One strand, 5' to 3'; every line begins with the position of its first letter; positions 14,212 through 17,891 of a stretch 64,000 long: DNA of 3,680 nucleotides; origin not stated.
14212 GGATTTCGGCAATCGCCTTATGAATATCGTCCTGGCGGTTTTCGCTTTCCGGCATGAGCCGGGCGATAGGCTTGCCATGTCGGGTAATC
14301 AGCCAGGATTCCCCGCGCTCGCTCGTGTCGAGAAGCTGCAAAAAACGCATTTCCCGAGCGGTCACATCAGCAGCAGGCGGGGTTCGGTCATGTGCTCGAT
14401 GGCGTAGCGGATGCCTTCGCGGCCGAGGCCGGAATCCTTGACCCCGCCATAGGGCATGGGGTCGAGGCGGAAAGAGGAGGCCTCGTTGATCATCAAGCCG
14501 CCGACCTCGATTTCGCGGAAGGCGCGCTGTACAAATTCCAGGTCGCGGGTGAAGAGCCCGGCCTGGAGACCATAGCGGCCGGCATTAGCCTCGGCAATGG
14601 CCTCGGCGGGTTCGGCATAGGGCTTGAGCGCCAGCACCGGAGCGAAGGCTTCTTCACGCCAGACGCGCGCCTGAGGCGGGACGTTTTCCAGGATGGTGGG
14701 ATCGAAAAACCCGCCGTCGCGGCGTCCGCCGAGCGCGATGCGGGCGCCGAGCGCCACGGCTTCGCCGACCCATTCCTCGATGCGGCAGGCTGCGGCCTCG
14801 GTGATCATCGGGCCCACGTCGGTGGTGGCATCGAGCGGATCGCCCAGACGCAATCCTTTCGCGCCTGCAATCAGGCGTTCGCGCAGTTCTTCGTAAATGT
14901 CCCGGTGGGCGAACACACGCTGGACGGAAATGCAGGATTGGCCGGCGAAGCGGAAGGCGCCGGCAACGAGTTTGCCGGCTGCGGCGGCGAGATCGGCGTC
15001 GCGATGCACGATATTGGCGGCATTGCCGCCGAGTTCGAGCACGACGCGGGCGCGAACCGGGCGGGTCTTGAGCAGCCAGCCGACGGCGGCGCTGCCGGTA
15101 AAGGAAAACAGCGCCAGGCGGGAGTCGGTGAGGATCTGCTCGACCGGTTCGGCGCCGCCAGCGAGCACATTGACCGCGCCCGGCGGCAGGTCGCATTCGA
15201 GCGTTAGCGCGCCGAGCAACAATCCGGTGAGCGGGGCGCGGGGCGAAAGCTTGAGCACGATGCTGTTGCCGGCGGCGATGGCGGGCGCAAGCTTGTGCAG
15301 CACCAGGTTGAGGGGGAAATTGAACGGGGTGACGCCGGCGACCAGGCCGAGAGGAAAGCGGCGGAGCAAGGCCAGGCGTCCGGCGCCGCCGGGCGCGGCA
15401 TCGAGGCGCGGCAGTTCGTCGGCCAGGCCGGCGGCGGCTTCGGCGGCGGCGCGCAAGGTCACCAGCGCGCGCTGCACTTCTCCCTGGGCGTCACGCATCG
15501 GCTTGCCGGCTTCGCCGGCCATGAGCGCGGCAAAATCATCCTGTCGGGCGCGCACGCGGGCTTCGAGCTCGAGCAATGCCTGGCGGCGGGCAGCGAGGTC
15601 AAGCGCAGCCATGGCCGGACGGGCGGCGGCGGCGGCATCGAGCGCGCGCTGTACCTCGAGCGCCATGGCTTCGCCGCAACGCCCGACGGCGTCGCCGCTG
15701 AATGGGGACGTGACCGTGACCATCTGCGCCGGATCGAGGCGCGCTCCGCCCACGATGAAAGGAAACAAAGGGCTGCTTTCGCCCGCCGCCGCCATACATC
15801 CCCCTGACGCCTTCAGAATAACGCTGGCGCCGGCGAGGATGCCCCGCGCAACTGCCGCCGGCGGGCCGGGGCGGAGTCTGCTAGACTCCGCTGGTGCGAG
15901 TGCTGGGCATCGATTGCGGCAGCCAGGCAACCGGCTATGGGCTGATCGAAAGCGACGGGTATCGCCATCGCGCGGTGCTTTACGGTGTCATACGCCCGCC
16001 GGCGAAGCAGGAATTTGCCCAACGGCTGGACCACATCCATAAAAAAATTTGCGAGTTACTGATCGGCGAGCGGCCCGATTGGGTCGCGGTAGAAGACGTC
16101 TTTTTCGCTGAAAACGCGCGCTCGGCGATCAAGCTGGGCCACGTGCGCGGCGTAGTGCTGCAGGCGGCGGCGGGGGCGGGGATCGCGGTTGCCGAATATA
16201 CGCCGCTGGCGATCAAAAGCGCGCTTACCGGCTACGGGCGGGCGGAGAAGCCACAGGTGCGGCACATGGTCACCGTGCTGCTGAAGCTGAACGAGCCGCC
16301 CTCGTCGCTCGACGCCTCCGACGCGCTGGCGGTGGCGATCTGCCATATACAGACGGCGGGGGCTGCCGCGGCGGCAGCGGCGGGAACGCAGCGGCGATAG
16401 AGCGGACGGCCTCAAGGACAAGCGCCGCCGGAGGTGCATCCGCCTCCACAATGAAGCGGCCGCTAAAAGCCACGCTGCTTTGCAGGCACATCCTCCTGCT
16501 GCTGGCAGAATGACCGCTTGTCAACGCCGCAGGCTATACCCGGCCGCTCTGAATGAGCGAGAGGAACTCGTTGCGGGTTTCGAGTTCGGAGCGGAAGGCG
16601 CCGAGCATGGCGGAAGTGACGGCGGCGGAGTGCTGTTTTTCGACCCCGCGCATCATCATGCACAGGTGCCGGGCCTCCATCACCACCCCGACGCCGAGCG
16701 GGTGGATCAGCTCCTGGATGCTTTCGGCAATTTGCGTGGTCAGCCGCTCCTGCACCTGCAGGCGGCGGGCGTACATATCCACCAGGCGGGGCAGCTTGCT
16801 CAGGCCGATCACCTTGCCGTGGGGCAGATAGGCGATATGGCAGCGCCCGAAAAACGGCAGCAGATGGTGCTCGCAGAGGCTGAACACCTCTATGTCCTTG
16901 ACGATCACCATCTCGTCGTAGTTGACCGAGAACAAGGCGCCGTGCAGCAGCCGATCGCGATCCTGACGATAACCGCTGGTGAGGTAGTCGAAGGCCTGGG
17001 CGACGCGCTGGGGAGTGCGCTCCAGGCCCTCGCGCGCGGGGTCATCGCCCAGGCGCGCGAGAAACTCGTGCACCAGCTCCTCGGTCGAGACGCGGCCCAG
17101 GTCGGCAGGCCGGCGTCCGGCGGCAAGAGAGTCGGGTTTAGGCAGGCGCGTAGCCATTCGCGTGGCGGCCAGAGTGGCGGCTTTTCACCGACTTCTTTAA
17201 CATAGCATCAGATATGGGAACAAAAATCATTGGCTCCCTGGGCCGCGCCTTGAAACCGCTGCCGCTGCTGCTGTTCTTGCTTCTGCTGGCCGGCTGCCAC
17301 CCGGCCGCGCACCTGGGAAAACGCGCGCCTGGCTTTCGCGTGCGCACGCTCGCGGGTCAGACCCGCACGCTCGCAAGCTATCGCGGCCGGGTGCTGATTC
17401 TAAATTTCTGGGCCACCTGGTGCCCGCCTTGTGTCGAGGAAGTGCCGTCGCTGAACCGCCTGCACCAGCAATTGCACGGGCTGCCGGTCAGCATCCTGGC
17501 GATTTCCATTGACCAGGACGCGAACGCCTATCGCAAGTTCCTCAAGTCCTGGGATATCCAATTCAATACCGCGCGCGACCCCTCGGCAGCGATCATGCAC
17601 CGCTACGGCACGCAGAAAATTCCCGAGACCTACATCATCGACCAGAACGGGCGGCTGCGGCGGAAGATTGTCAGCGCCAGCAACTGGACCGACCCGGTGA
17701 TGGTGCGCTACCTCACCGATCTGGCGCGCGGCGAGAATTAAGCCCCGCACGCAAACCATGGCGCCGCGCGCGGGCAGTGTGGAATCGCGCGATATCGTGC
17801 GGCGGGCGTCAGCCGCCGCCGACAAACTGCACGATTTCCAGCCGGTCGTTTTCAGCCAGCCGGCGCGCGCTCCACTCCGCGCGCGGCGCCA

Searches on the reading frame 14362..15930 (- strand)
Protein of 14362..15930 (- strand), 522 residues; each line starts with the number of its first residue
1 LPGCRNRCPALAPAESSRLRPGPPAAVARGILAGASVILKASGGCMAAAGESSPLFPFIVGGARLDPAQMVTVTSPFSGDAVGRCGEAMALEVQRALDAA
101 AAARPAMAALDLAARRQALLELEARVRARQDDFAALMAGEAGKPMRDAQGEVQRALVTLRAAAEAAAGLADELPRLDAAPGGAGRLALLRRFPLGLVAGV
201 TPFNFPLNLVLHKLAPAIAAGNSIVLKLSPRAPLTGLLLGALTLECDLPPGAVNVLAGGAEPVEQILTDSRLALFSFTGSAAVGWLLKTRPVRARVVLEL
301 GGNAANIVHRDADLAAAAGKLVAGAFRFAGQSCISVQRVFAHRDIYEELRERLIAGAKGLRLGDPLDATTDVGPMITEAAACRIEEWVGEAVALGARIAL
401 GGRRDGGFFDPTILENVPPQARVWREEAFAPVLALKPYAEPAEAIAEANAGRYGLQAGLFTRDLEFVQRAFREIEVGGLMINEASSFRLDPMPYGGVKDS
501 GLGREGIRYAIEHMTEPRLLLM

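Call 44: search_protein_families(library=pfam, proteins=[window:14362-15930:-], max_evalue=0.001)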
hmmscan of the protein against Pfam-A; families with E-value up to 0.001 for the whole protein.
window:14362-15930:- (522 aa): 2 families
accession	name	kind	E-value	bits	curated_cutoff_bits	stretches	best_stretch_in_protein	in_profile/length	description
PF00171.27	Aldedh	-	9.8e-135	450.1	23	1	70-518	8-459/461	Aldehyde dehydrogenase family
PF05893.19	LuxC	-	0.00037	19.9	21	1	191-355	86-257/401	Acyl-CoA reductase (LuxC)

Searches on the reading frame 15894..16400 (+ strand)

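Call 44: search_protein_families(library=pfam, proteins=[window:15894-16400:+], max_evalue=0.001)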
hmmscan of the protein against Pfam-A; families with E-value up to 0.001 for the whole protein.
window:15894-16400:+ (168 aa): 1 family
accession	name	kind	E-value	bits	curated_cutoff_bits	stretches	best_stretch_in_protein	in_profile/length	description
PF02075.23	RuvC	-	2.8e-46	157.6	22.2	1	3-151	1-148/148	Crossover junction endodeoxyribonuclease RuvC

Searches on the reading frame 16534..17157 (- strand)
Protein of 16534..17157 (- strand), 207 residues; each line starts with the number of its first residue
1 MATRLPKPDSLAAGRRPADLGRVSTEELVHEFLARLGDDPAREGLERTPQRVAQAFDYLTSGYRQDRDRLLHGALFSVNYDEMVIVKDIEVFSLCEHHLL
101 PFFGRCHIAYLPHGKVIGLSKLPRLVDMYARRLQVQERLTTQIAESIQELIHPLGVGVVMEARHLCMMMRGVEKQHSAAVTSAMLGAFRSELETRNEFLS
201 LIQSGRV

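Call 45: search_protein_families(library=pfam, proteins=[window:16534-17157:-], max_evalue=0.00001)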
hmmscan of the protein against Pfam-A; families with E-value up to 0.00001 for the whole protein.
window:16534-17157:- (207 aa): 1 family
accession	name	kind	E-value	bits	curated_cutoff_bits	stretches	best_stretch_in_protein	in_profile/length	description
PF01227.27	GTP_cyclohydroI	-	4.9e-75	251.3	27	1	26-202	2-178/179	GTP cyclohydrolase I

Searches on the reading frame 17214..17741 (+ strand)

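Call 45: search_protein_families(library=pfam, proteins=[window:17214-17741:+], max_evalue=0.00001)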
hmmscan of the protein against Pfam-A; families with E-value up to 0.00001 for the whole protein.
window:17214-17741:+ (175 aa): 4 families
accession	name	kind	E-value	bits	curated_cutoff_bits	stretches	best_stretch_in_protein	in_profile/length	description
PF00578.27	AhpC-TSA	-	2.6e-25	89.2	26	1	35-150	2-123/124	AhpC/TSA family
PF08534.16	Redoxin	-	5.6e-24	85.1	26.6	1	35-162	3-143/148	Redoxin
PF13905.12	Thioredoxin_8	-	4.5e-18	65.8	27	1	58-147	1-93/94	Thioredoxin-like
PF00085.26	Thioredoxin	-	1.5e-06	28.6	23.5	1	60-105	20-64/103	Thioredoxin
